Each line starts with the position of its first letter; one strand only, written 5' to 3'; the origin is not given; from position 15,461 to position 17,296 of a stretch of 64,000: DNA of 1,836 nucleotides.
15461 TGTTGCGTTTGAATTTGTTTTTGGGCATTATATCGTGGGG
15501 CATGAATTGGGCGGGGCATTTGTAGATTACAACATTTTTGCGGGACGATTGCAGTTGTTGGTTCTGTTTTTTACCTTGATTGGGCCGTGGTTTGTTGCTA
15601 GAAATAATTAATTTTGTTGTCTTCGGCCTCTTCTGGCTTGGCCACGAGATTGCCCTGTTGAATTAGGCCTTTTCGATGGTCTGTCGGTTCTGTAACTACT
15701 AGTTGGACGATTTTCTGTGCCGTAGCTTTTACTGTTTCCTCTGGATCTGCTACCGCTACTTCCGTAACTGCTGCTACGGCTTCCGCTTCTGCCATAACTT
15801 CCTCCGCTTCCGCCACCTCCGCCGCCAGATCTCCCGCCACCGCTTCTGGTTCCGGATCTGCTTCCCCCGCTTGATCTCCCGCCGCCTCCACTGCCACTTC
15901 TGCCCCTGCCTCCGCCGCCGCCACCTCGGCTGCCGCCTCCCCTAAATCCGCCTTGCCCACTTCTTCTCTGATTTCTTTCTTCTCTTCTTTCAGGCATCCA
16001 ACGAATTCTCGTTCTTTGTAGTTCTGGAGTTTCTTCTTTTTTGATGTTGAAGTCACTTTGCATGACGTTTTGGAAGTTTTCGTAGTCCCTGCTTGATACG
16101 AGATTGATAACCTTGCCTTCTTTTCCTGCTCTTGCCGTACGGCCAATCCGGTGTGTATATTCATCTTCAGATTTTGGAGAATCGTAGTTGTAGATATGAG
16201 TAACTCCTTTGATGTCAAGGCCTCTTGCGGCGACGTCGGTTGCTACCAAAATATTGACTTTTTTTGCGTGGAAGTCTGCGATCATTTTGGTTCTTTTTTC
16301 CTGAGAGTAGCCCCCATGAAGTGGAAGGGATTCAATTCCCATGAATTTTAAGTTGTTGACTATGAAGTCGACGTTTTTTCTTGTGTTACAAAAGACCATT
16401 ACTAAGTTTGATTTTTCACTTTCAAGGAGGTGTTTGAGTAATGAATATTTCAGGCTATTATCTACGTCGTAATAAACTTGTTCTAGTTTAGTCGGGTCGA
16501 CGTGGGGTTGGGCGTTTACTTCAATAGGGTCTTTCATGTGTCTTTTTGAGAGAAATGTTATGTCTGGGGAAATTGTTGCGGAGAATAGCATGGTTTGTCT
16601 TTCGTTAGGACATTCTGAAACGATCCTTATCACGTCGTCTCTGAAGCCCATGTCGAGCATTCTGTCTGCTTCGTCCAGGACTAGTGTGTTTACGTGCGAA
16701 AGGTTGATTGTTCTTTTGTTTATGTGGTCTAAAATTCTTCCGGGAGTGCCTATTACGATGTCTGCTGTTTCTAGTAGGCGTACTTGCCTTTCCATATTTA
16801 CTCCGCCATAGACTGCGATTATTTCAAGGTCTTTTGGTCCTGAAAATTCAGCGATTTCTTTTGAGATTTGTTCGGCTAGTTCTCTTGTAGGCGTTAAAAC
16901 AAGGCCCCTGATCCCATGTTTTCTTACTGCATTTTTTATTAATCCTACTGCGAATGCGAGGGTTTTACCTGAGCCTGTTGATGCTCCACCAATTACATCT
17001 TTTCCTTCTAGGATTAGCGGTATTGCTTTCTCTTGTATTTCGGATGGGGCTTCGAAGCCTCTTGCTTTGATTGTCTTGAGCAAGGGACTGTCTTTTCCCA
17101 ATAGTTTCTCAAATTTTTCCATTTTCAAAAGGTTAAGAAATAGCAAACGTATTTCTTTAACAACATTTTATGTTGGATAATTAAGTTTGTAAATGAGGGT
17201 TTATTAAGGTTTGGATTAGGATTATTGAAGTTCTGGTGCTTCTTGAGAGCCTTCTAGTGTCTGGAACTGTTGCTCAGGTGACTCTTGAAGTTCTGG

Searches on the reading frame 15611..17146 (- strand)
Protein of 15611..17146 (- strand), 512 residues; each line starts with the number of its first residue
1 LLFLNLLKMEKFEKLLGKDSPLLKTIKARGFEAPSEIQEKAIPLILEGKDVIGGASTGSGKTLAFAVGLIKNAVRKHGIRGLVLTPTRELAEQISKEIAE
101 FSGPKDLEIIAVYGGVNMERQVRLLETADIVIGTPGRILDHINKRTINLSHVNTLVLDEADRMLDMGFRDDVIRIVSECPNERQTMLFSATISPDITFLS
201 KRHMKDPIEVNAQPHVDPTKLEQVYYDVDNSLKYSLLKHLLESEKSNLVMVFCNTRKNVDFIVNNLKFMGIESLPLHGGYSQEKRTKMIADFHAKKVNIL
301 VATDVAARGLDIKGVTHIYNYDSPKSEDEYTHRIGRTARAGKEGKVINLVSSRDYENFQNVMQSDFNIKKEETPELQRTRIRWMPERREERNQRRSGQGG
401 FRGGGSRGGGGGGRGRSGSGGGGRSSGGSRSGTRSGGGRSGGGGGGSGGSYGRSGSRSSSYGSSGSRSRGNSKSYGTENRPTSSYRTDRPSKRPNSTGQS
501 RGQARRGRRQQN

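Call 49: search_protein_families(library=pfam, proteins=[window:15611-17146:-], max_evalue=0.001)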
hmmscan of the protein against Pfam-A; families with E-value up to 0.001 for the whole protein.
window:15611-17146:- (512 aa): 3 families
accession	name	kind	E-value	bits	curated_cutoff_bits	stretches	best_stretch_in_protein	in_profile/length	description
PF00270.35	DEAD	-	1.2e-52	178.5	26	1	36-195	2-163/167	DEAD/DEAH box helicase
PF00271.37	Helicase_C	-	3.1e-32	111.5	23.5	1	233-341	2-110/110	Helicase conserved C-terminal domain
PF04851.21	ResIII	-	4.9e-09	36.8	22.5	1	54-192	29-162/164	Type III restriction enzyme, res subunit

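Call 52: find_related_loci(query=window:15611-17146:-, collection=genome_contigs, flank=1000)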
Query window:15611-17146:- (512 aa) in genome_contigs; peptide patterns used: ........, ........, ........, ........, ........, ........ (x = any residue, [..] = any of these).
600 stretches matched a pattern (row limit reached: there are more); 600 encode a relative of the query (tblastn E <= 1e-3); the best 80 are kept; 80 distinct loci.
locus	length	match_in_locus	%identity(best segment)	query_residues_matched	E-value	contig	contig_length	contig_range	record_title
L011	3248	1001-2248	52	2-431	1e-141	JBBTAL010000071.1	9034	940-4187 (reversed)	MAG: Nanoarchaeota archaeon isolate H32-bin105_1 H32_bin105_1_000000000071, whole genome shotgun sequence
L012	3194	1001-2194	54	6-408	6e-140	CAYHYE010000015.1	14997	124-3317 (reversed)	MAG TPA_asm: Candidatus Woesearchaeota archaeon isolate ERP119705_co17_292 genome assembly, contig: NODE_5284_length_149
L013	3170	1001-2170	54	8-402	3e-138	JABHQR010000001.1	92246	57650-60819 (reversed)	MAG: archaeon isolate SI039_bin110 k141_2096668, whole genome shotgun sequence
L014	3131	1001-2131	47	22-396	1e-104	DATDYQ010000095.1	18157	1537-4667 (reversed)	MAG TPA_asm: Candidatus Nanoarchaeia archaeon isolate SMAG_U8169 k141_1954854, whole genome shotgun sequence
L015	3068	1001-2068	46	21-374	2e-93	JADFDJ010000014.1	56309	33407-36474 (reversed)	MAG: Methanomassiliicoccus sp. isolate QR_Bin.16 NODE_14_length_56309_cov_42.8046, whole genome shotgun sequence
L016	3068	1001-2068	45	21-374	5e-93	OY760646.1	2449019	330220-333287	MAG: Methanomassiliicoccaceae archaeon isolate 2dded12f-1c8b-4e4a-b374-f87b1937d54c genome assembly, chromosome: 1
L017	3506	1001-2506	46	5-485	3e-132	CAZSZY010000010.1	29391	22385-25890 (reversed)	MAG TPA_asm: uncultured Methanosarcinales archaeon isolate SRP191223_co1_382 genome assembly, contig: NODE_1212_length_2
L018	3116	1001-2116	47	23-383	1e-91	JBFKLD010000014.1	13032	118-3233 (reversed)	MAG: Thermoplasmatota archaeon isolate Mix_sand21.2022.07.Z.69 k141_2713229_length_13032_cov_9.0000, whole genome shotgu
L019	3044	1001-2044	44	16-359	3e-90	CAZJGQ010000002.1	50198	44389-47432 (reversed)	MAG TPA_asm: uncultured Chthoniobacter sp. isolate SRP319275_co3_148 genome assembly, contig: NODE_877_length_50198_cov_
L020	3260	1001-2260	40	26-442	3e-90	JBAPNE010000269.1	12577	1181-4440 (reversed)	MAG: Candidatus Kryptoniota bacterium isolate MFD01124_ilm_asm_bin8 k127_64514, whole genome shotgun sequence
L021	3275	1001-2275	39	12-418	2e-88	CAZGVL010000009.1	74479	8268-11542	MAG TPA_asm: uncultured Woeseiaceae bacterium isolate SRP155585_co1_177 genome assembly, contig: NODE_44_length_74479_co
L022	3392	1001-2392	37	16-477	8e-88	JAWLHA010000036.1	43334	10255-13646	MAG: Gammaproteobacteria bacterium isolate 30dZY2.bin.20 NODE_1232_length_43334_cov_9.773077, whole genome shotgun seque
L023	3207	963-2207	40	16-427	5e-88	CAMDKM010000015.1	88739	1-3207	MAG: Bordetella parapertussis isolate TH-08apr19-40 genome assembly, contig: TH-08apr19-C443, whole genome shotgun seque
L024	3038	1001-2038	43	30-372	6e-88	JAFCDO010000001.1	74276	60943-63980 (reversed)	Candidatus Parvarchaeota archaeon isolate Meg19_1012_Bin_507 Meg19_1012_Bin_507_scaffold_308, whole genome shotgun seque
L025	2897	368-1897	35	2-498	9e-87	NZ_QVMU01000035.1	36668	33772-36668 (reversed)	Vibrio sinensis strain BEI233 scaffold_34, whole genome shotgun sequence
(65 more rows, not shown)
